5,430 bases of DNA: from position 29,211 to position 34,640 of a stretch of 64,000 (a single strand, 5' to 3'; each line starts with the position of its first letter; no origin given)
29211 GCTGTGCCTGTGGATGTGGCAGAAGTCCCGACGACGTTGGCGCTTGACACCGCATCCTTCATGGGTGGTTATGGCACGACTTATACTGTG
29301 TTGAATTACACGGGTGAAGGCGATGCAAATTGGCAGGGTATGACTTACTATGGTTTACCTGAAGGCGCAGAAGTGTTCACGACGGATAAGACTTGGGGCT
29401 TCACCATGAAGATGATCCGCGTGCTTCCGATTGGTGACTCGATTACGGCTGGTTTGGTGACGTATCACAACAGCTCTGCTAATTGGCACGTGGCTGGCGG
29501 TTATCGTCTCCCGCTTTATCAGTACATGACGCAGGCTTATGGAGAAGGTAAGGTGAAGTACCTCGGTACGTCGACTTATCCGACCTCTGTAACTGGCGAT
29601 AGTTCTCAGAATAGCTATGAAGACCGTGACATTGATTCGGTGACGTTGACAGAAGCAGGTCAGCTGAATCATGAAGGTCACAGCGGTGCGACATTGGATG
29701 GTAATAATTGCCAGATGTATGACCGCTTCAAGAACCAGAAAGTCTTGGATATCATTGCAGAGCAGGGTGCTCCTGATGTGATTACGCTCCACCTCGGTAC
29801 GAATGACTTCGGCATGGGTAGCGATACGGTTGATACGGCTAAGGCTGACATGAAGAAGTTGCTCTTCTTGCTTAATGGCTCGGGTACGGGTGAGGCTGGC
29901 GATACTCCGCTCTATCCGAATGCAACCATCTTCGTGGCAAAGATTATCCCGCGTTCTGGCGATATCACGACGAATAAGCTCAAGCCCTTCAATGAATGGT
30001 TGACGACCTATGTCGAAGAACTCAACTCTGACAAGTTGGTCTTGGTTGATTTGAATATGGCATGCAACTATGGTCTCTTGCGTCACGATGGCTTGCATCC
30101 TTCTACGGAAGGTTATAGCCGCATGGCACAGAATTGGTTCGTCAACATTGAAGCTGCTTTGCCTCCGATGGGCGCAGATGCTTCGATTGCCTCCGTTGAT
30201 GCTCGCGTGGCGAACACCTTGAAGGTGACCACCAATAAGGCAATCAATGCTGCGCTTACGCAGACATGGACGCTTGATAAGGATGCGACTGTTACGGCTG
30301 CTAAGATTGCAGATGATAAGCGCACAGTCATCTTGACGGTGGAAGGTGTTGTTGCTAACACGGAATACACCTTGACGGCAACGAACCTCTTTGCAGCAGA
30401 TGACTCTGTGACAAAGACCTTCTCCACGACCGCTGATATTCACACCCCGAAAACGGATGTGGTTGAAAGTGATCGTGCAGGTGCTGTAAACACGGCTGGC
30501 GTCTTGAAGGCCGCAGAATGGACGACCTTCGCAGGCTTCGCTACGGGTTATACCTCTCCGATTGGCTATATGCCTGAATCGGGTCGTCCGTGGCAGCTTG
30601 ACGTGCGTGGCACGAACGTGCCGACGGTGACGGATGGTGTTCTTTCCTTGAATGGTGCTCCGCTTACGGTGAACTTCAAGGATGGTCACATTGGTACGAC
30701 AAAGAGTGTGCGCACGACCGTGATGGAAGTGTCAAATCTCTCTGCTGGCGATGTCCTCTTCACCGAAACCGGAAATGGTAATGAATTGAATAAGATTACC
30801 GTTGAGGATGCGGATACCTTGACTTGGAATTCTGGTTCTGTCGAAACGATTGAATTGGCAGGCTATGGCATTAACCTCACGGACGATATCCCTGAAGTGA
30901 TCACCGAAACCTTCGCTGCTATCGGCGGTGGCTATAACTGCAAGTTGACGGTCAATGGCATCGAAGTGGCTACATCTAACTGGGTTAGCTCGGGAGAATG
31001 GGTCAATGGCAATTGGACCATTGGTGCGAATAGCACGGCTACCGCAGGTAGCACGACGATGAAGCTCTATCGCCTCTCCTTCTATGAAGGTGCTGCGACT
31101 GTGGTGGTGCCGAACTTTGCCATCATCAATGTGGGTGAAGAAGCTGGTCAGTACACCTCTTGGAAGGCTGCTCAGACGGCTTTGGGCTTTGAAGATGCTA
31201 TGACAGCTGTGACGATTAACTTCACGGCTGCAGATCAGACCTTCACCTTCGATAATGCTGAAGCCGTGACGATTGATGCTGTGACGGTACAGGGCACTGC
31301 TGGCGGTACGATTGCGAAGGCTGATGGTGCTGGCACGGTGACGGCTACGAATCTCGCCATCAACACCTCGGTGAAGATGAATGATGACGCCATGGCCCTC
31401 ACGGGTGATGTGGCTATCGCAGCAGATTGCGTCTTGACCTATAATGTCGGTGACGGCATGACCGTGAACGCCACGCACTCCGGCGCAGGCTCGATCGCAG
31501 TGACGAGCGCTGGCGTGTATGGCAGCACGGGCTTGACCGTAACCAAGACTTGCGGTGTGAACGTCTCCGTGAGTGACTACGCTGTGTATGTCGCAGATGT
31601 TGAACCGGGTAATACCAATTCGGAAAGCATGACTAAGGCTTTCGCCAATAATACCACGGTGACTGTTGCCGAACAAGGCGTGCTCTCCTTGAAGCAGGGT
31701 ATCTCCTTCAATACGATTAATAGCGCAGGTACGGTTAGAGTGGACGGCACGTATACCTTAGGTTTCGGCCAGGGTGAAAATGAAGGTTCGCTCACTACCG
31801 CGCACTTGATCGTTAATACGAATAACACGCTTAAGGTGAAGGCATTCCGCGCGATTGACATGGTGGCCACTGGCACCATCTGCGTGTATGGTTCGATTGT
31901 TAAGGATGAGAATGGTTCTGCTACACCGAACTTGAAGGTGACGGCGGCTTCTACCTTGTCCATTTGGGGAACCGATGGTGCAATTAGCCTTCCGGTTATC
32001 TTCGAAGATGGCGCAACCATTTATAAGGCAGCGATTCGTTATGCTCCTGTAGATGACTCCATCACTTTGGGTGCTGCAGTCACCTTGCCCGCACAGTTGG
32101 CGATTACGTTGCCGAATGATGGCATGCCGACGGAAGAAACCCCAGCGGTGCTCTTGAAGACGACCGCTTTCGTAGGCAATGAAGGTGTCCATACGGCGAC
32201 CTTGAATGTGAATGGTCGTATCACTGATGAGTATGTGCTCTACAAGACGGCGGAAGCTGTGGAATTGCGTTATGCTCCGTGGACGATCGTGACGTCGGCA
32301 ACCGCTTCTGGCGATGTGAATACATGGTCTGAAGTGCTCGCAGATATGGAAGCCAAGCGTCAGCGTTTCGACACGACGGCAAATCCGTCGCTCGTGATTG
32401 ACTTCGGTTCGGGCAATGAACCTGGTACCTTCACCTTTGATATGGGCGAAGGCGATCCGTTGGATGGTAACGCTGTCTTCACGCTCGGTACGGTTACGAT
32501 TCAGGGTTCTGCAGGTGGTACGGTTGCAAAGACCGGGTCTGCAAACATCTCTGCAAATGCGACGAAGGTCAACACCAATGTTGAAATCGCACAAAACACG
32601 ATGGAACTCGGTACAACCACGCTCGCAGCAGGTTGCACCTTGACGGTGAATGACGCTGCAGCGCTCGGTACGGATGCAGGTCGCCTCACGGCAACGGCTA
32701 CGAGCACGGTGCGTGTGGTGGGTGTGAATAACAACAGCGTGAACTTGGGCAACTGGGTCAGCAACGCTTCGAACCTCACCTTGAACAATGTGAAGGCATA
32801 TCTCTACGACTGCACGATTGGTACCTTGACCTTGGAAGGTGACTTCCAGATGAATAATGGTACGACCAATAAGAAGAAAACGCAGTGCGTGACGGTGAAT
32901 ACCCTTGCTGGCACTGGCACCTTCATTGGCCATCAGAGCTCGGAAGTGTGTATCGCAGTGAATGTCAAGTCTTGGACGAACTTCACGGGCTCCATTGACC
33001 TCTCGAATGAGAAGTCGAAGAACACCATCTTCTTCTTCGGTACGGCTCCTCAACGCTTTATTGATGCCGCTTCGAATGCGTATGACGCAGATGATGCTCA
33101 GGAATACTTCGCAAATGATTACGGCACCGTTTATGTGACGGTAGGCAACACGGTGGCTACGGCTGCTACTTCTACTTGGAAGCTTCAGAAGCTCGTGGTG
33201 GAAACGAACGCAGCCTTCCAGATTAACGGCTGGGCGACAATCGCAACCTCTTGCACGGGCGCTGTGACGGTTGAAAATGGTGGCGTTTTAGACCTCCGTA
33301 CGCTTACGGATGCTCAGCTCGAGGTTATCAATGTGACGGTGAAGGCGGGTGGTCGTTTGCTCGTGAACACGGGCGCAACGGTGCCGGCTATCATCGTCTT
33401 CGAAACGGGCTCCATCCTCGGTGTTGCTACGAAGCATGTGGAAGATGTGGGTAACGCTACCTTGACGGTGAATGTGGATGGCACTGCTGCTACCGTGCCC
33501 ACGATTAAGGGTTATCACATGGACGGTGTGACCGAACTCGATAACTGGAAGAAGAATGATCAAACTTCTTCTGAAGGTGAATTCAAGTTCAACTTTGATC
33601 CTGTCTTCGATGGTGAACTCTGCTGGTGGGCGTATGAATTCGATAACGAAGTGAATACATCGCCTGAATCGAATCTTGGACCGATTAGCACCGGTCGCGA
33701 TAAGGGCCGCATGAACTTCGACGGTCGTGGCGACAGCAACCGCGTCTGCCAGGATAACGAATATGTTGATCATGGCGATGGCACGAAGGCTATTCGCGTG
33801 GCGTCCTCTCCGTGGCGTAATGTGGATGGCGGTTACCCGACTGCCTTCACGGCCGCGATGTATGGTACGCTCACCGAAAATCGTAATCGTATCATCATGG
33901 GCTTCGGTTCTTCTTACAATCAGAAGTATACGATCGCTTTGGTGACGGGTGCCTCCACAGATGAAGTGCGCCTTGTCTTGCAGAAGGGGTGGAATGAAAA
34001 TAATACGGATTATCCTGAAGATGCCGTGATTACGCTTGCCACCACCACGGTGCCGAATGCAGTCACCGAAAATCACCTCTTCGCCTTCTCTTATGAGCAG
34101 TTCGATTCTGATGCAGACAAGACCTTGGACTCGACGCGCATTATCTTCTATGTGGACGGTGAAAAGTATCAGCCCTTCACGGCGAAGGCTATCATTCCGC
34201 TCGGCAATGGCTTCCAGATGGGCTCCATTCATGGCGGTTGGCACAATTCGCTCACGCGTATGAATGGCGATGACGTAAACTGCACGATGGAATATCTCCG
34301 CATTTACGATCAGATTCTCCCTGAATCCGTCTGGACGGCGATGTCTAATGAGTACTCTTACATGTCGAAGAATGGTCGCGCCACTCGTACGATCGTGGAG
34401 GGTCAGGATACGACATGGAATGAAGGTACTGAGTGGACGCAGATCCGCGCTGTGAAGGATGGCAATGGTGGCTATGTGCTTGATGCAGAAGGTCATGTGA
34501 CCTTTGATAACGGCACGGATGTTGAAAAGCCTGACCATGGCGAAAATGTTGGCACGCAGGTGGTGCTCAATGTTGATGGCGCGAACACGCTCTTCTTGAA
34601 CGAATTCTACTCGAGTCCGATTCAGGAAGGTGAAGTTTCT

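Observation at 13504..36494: Tandem pair of paralogous giant secreted proteins (2,989 and 4,467 aa) forming a 23 kb two-gene module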

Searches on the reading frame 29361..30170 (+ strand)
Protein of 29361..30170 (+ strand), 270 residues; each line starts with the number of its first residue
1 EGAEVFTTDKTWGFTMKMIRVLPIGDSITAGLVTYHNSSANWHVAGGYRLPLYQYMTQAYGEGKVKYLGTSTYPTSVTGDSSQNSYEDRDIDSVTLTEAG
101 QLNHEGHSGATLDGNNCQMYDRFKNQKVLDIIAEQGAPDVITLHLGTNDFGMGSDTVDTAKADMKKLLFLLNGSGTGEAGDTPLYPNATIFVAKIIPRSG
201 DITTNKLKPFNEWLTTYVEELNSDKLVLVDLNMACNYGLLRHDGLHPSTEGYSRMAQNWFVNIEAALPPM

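Call 83: search_solved_structures(query=window:29361-30170:+, max_evalue=1)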
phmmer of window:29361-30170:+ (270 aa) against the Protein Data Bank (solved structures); distinct sequences matched with E-value up to 1: 5.
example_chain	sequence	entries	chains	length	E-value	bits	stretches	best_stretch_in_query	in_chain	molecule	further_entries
4c1b_A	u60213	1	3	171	3.3e-05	26.5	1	127-258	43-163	ORF1-ENCODED PROTEIN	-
5b5s_A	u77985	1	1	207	4.7e-05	26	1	103-253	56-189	Acetic acid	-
5b5l_A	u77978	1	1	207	5.3e-05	25.8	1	103-253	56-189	acetyl esterase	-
2vpt_A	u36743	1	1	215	0.0018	20.8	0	183-261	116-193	LIPOLYTIC ENZYME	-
4rsh_A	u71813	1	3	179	0.009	18.5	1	196-257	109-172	Lipolytic protein G-D-S-L family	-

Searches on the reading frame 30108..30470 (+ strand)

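Call 37: search_protein_families(library=pfam, proteins=[window:30108-30470:+], max_evalue=1)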
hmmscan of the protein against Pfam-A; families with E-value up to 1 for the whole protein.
window:30108-30470:+ (121 aa): 2 families
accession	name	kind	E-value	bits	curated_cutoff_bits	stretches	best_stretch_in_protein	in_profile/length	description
PF22449.2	Fim1F_C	-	0.12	13.1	27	1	45-105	44-105/118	Fim1F, C-terminal domain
PF23148.1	Gp77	-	0.39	11.7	27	0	42-105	19-81/84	Podophage GP4 fiber-tail adaptor protein gp77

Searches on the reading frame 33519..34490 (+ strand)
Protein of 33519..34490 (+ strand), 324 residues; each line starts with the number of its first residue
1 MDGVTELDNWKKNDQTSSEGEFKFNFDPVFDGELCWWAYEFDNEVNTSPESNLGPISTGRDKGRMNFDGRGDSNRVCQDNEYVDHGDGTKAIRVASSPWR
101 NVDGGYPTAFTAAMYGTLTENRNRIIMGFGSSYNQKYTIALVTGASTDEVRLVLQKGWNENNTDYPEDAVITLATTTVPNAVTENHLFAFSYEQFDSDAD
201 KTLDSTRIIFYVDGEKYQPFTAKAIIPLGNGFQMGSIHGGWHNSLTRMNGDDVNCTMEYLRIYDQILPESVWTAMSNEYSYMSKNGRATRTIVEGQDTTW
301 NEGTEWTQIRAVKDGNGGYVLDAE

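Call 28: find_homologous_proteins(query=A4, max_evalue=0.001)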
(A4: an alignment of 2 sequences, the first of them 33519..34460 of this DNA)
Query A4 (2 sequences) (314 aa, profile of the alignment): 2 proteins with E <= 0.001 among 6164 candidates.
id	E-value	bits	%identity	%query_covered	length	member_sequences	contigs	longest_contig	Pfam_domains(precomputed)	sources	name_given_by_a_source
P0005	1.4e-28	118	93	21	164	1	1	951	-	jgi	jgi:hypothetical protein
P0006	2.1e-20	91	29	38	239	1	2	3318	-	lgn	-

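Call 29: find_related_loci(query=A4, collection=genome_contigs, flank=10000)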
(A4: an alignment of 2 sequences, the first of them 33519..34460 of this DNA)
Query A4 (314 aa) in genome_contigs; peptide patterns used: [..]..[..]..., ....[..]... (x = any residue, [..] = any of these).
105 stretches matched a pattern; 17 encode a relative of the query (tblastn E <= 1e-3); 17 distinct loci.
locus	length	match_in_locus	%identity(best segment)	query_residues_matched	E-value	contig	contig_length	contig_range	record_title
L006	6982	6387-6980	89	1-198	2e-121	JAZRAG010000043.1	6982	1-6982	MAG: Candidatus Spyradenecus sp. isolate T1900045144_TC20190138.MAGScoT_cleanbin_000013 SGB_4932_k141_2302353, whole gen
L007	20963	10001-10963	55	2-312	2e-114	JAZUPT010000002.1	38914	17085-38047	MAG: Candidatus Spyradenecus sp. isolate T1900044864_TS20190330.MAGScoT_cleanbin_000010 SGB_3119_k141_876460, whole geno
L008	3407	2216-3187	53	2-314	8e-105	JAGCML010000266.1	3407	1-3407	MAG: Kiritimatiellae bacterium isolate RGIG9925 Yak_Rectum.Co__c3382464, whole genome shotgun sequence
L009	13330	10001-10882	33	2-314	2e-41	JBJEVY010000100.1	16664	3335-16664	MAG: Candidatus Spyradenecus sp. isolate MAHA01_bin.015 NODE_630_length_16664_cov_8.325546, whole genome shotgun sequenc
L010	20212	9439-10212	35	16-308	1e-35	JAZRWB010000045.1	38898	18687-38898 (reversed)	MAG: Kiritimatiellia bacterium isolate T1900044952_TA20190005.MAGScoT_cleanbin_000099 SGB_3709_k141_1150451, whole genom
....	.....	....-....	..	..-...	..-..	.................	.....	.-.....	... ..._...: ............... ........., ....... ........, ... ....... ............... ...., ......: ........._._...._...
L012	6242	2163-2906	31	25-308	1e-30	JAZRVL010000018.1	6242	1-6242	MAG: Kiritimatiellia bacterium isolate T1900044953_TA20190006.MAGScoT_cleanbin_000057 SGB_3742_k141_956598, whole genome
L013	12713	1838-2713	29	1-308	3e-30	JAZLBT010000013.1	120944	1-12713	MAG: Candidatus Spyradenecus sp. isolate T1900045060_TC20190053.MAGScoT_cleanbin_000006 SGB_4565_k141_2552365, whole gen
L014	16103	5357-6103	30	27-290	4e-30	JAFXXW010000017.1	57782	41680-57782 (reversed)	MAG: Kiritimatiellae bacterium isolate RGIG6845 Sheep_Rumen-4__c720129, whole genome shotgun sequence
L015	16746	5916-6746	30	27-308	4e-30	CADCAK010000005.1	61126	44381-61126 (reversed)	uncultured bacterium isolate RUG14463 genome assembly, contig: RUG14463_asm_5, whole genome shotgun sequence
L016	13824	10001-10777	31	18-290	4e-30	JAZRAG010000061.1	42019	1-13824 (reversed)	MAG: Candidatus Spyradenecus sp. isolate T1900045144_TC20190138.MAGScoT_cleanbin_000013 SGB_4932_k141_1505584, whole gen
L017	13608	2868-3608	30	27-294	1e-27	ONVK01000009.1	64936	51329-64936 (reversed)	uncultured Lentisphaerae bacterium isolate RUG673 genome assembly, contig: scaffold_311, whole genome shotgun sequence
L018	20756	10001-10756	29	22-308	2e-27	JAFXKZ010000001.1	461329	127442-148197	MAG: Kiritimatiellae bacterium isolate RGIG6510 Sheep_Rectum.Co__c130541, whole genome shotgun sequence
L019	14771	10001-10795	30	27-308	3e-27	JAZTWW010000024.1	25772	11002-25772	MAG: Kiritimatiellia bacterium isolate T1900045332_YK20190021.MAGScoT_cleanbin_000015 SGB_6538_k141_1918494, whole genom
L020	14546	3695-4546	28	1-309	2e-26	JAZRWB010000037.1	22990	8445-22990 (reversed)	MAG: Kiritimatiellia bacterium isolate T1900044952_TA20190005.MAGScoT_cleanbin_000099 SGB_3709_k141_791187, whole genome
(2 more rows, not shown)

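Call 37: search_protein_families(library=pfam, proteins=[window:33519-34490:+], max_evalue=1)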
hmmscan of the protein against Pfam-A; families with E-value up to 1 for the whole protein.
window:33519-34490:+ (324 aa): 0 families
